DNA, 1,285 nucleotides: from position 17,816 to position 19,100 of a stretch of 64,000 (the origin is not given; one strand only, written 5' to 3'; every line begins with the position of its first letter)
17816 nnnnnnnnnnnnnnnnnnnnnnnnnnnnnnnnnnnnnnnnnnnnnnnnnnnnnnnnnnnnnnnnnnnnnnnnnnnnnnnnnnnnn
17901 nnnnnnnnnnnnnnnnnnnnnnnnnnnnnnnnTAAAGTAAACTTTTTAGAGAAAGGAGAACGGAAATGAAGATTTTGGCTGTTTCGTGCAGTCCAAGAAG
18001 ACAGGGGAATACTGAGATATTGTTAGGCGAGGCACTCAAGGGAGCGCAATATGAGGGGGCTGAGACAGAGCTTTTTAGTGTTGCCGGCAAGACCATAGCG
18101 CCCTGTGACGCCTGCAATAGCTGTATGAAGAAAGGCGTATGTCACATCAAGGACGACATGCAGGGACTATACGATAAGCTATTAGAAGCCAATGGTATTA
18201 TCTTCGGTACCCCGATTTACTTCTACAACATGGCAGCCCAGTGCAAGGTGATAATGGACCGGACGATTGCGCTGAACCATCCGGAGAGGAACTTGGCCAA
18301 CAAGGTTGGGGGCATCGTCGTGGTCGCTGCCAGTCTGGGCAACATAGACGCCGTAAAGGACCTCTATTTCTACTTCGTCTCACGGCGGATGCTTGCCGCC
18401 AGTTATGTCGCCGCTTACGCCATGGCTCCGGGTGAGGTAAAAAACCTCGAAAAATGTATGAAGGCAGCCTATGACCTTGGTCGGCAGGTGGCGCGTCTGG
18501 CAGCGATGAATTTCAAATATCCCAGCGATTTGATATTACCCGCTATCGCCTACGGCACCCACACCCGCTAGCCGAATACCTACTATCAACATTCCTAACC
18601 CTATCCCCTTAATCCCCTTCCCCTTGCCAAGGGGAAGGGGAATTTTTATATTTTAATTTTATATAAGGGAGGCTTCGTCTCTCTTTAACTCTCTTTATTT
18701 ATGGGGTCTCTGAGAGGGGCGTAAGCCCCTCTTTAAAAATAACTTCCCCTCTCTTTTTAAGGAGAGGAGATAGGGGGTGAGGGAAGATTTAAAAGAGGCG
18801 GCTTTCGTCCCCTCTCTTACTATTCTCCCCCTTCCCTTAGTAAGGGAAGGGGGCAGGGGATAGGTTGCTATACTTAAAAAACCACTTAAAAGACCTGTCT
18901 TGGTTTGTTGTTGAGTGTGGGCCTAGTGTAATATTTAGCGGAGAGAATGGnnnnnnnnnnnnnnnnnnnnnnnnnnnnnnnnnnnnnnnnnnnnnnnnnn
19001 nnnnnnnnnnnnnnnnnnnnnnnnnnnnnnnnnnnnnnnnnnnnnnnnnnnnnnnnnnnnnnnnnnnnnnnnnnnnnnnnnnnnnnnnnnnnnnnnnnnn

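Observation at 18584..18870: Family of MITE-like intergenic elements built from GA/CT-rich hairpin modules (copy L1, family definition)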

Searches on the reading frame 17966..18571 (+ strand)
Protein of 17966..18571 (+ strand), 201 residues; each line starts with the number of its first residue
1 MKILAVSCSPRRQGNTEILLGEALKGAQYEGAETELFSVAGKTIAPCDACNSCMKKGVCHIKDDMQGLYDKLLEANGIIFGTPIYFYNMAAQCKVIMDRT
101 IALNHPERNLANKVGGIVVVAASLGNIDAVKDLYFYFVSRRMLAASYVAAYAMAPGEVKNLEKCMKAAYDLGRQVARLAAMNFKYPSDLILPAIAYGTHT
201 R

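Call 12: search_protein_families(library=pfam, proteins=[window:17966-18571:+])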
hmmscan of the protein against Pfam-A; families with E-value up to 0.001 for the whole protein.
window:17966-18571:+ (201 aa): 2 families
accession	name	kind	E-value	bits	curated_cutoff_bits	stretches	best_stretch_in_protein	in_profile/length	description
PF03358.20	FMN_red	-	5.3e-28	98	24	1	1-139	1-134/152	NADPH-dependent FMN reductase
PF02525.22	Flavodoxin_2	-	7.6e-08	32.7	27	1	1-101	1-104/198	Flavodoxin-like fold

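Call 13: find_encoding_contigs(protein=window:17966-18571:+, flank=3000, max_places=10)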
Protein window:17966-18571:+ (201 aa): 6 contigs read that carry it; 2 places shown.
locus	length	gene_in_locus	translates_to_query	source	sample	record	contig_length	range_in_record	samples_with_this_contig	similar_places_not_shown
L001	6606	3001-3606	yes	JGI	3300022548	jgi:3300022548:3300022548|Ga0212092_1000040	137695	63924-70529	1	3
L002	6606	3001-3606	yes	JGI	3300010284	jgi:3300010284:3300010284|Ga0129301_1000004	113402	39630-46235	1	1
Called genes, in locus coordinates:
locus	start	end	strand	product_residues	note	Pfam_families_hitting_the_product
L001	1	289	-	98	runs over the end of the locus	PF20114:DUF6504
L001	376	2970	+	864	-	PF01624:MutS_I, PF05188:MutS_II, PF05192:MutS_III, PF05190:MutS_IV, PF00488:MutS_V, PF27441:MutS_C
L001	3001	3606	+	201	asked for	PF02525:Flavodoxin_2, PF03358:FMN_red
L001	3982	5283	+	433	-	PF07690:MFS_1, PF12832:MFS_1_like, PF07690:MFS_1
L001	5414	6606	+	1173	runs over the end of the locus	PF00664:ABC_membrane, PF00005:ABC_tran, PF02463:SMC_N (faint), PF03193:RsgA_GTPase (faint), PF13191:AAA_16 (faint), PF13401:AAA_22 (faint), PF00664:ABC_membrane, PF00005:ABC_tran, +1 more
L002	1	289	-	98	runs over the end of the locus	PF20114:DUF6504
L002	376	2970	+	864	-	PF01624:MutS_I, PF05188:MutS_II, PF05192:MutS_III, PF05190:MutS_IV, PF00488:MutS_V, PF27441:MutS_C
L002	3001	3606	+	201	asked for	PF02525:Flavodoxin_2, PF03358:FMN_red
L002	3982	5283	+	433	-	PF07690:MFS_1, PF12832:MFS_1_like, PF07690:MFS_1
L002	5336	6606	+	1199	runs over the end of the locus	PF00664:ABC_membrane, PF03193:RsgA_GTPase (faint), PF00005:ABC_tran, PF02463:SMC_N (faint), PF13191:AAA_16 (faint), PF13401:AAA_22 (faint), PF00664:ABC_membrane, PF00005:ABC_tran, +1 more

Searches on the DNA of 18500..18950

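Call 24: search_rna_families(source=window, start=18500, end=18950, threshold=evalue, max_evalue=10)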
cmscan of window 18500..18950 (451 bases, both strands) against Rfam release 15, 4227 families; matches with E-value up to 10: 44.
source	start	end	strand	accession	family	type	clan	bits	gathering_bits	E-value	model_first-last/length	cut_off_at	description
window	18611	18695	-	RF01822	RsaJ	Gene; sRNA;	-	25.2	100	0.00051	1-287/287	no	RNA Staph. aureus A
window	18613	18766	-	RF02921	RT-14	Gene; sRNA;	-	24.5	48.1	0.3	1-144/144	no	RT-14 RNA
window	18714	18814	+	RF03933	MIR6445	Gene; miRNA;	-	23.4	100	0.027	1-117/117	no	MIR6445 microRNA precursor family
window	18606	18711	-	RF02431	SpF22_sRNA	Gene; sRNA;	-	23.2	55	0.024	1-140/140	no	Streptococcus sRNA SpF22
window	18737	18854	-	RF00515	PyrR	Cis-reg;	-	23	54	0.58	1-115/115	no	PyrR binding site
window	18615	18664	+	RF01581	RUF6-5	Gene; sRNA;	-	22.5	70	0.042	1-156/156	no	Plasmodium RNA of unknown function RUF6-5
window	18604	18704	-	RF02905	sRNA41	Gene; sRNA;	-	21.9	45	0.28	1-113/113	no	Archaeal Small RNA 41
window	18709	18817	+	RF01027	mir-765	Gene; miRNA;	-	20.9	130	0.12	1-114/114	no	mir-765 microRNA precursor family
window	18611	18643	-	RF04210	MIR8643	Gene; miRNA;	-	18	135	0.56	1-150/150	no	MIR8643 microRNA precursor family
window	18757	18840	-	RF00942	mir-1224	Gene; miRNA;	-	17.9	105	1.7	1-86/86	no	mir-1224 microRNA precursor family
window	18588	18642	-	RF01370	CRISPR-DR57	Gene; CRISPR;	-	17.8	39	0.32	1-37/37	no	CRISPR RNA direct repeat element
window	18690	18808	+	RF04180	BTnc231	Gene; sRNA;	-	17.6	80.4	0.32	1-154/154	no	Bacteroides sRNA BTnc231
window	18612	18649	+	RF01347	CRISPR-DR37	Gene; CRISPR;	-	17.6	40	2.3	1-35/35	no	CRISPR RNA direct repeat element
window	18611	18643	-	RF04147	MIR6224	Gene; miRNA;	-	17.5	171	0.46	1-176/176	no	MIR6224 microRNA precursor family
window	18578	18703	+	RF00616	LhrC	Gene; sRNA;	CL00114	16.7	110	6.9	1-111/111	no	Listeria LhrC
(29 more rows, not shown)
